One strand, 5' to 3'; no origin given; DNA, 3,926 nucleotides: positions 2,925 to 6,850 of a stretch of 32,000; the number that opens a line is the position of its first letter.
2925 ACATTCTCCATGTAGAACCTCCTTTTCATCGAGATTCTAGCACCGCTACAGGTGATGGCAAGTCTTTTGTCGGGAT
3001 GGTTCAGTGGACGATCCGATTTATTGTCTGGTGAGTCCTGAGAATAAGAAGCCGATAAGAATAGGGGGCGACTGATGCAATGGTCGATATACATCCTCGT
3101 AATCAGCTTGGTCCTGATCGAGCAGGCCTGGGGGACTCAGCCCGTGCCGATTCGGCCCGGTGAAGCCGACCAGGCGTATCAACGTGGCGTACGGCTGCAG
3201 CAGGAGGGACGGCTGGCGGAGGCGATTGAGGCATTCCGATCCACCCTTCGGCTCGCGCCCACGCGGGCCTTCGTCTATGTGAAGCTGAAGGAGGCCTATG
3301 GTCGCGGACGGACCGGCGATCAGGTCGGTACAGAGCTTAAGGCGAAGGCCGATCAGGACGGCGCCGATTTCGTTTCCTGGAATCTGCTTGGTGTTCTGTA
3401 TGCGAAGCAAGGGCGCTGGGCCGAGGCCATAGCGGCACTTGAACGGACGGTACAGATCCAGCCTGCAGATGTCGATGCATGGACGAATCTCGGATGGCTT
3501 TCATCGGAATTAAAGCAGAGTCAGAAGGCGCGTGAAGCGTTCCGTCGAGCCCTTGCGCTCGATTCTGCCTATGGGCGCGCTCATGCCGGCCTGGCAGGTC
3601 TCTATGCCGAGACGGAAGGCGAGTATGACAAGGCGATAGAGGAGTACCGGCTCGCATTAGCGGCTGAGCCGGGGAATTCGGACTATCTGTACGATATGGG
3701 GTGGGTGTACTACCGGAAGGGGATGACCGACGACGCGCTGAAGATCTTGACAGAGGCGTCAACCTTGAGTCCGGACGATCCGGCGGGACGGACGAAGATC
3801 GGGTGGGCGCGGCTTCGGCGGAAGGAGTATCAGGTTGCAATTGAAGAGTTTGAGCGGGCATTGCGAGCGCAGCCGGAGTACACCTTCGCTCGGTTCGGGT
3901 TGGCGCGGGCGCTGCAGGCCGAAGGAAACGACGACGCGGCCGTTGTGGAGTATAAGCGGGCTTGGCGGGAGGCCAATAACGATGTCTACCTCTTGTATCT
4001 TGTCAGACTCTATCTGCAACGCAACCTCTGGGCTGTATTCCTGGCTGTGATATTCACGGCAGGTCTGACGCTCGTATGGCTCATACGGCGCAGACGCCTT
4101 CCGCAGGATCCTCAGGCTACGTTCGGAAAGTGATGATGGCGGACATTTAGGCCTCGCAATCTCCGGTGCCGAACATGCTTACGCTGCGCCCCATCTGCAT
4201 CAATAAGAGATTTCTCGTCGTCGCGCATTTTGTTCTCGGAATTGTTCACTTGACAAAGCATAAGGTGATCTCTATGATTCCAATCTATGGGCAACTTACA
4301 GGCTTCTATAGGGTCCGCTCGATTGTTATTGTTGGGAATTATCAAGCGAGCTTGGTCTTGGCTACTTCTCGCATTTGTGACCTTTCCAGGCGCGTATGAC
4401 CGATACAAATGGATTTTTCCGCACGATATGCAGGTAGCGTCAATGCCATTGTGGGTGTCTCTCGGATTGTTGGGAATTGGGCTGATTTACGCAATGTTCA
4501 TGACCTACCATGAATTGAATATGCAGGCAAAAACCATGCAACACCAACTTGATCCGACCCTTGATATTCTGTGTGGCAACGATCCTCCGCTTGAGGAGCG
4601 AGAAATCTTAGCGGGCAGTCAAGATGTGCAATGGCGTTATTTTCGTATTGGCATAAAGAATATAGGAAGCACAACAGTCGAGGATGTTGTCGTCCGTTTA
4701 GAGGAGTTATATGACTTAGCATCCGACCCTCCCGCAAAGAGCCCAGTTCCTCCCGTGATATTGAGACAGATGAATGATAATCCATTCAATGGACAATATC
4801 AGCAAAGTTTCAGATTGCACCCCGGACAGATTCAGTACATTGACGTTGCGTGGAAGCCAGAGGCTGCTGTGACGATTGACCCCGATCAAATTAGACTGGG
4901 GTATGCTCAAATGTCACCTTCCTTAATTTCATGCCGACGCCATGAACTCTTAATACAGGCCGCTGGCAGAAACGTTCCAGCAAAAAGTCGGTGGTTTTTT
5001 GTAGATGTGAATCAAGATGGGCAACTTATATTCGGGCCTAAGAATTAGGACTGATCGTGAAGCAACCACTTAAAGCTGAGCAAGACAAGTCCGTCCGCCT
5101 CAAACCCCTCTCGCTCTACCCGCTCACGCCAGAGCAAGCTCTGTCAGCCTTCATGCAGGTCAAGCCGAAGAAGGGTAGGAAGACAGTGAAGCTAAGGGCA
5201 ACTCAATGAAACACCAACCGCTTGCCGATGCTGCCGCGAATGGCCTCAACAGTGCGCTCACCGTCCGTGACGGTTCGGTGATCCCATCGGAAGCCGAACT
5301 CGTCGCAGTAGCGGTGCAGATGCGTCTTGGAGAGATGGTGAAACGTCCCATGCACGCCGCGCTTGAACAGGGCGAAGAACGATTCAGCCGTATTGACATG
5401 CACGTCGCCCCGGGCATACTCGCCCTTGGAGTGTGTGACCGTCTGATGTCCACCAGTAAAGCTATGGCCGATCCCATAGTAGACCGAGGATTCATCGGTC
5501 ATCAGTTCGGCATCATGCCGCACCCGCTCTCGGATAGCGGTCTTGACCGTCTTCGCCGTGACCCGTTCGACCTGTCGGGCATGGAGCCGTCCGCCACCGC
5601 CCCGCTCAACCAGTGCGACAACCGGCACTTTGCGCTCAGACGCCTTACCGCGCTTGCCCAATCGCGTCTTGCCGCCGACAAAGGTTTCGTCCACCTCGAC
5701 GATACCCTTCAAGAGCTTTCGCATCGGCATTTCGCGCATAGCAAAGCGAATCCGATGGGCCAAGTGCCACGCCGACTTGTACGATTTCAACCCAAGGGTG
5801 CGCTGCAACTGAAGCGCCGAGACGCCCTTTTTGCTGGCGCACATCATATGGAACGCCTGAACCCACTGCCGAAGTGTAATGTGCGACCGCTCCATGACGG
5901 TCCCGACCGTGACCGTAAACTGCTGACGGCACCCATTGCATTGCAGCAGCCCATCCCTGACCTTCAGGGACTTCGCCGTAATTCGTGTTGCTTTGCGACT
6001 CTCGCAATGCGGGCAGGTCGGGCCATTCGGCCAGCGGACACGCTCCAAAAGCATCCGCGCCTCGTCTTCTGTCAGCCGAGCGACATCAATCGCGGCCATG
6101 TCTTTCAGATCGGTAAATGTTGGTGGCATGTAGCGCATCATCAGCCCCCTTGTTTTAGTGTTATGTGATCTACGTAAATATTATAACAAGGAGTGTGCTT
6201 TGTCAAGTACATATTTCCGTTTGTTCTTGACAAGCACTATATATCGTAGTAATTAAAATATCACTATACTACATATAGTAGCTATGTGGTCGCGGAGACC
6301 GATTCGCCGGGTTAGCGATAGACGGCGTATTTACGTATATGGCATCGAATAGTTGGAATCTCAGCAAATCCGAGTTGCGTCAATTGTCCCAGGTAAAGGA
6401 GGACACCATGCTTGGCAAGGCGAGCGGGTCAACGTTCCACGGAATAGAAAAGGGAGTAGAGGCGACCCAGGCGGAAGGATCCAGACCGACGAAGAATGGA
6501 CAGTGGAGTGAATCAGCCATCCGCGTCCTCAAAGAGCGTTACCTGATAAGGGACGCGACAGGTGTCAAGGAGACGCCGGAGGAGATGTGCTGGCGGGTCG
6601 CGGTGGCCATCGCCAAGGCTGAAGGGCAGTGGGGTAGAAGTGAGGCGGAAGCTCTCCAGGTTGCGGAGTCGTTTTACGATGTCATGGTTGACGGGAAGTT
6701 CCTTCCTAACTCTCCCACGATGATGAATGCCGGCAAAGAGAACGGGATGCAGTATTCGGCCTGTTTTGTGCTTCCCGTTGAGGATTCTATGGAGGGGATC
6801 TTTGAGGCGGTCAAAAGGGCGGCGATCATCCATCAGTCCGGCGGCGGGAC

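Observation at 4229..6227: Intact IS1595-family element with target duplication, promoter-bearing inverted repeats and non-transposase cargo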

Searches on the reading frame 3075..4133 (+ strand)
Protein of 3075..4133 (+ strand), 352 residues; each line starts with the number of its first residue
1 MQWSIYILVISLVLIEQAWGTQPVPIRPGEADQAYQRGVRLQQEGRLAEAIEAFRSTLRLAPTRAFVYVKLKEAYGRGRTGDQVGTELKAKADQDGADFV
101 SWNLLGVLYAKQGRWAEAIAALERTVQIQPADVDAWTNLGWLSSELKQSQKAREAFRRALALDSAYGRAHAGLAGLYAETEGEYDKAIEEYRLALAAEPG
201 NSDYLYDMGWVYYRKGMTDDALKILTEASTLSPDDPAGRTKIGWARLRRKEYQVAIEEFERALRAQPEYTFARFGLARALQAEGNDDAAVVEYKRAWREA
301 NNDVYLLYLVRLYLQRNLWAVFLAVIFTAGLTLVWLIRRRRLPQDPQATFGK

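Call 3: search_protein_families(library=pfam, proteins=[window:3075-4133:+], max_evalue=0.01)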
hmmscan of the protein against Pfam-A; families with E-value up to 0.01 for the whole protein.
window:3075-4133:+ (352 aa): 25 families
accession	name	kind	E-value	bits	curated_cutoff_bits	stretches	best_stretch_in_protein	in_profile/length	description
PF07719.23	TPR_2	-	2.9e-36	121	27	5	101-131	3-33/34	Tetratricopeptide repeat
PF00515.34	TPR_1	-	3.8e-30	102.9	27.8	2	101-130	3-32/34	Tetratricopeptide repeat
PF14559.12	TPR_19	-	4.4e-27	94.6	25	4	181-238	4-61/68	Tetratricopeptide repeat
PF13181.12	TPR_8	-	4.7e-27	92.2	25.7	1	134-165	2-33/34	Tetratricopeptide repeat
PF13432.12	TPR_16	-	9.2e-27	93.6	32.7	5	105-164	3-62/65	Tetratricopeptide repeat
PF13414.12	TPR_11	-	1e-24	86.3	26.8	2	108-140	3-35/42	TPR repeat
PF13428.12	TPR_14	-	1.3e-23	81.5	23.5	3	101-140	3-42/44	Tetratricopeptide repeat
PF13431.12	TPR_17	-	2.6e-22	77.6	24.4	2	122-154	2-34/34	Tetratricopeptide repeat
PF13424.12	TPR_12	-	2.3e-19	69.8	30.1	2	101-163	5-75/77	Tetratricopeptide repeat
PF23914.1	TPR_CcmH_CycH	-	1.3e-16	61.3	42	2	129-235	46-154/158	Cytochrome c-type biogenesis protein H TPR domain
PF13176.12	TPR_7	-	1.3e-15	56.5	27.9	1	101-125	1-27/36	Tetratricopeptide repeat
PF13174.12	TPR_6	-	2e-15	56.8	26.3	0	105-128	6-29/33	Tetratricopeptide repeat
PF13371.12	TPR_9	-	7e-15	55.2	35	1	107-164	3-60/73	Tetratricopeptide repeat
PF24575.1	TPR_Slam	-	2.6e-13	50.7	35.2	1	248-289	59-100/104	Surface lipoprotein assembly modifier, N-terminal TPR repeats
PF25062.1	ARM_TT21_N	-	2.6e-10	40.9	40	1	37-191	33-191/222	Tetratricopeptide repeat protein 21 N-terminal ARM repeat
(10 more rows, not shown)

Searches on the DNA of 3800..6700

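Call 46: search_rna_families(source=window, start=3800, end=6700, threshold=evalue, max_evalue=1)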
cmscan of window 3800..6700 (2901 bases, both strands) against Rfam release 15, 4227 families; matches with E-value up to 1: 0.
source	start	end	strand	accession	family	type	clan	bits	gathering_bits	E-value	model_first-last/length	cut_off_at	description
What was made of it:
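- Tried and rejected: Rfam found nothing in 3800-6700 at E<=1 (call 46).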
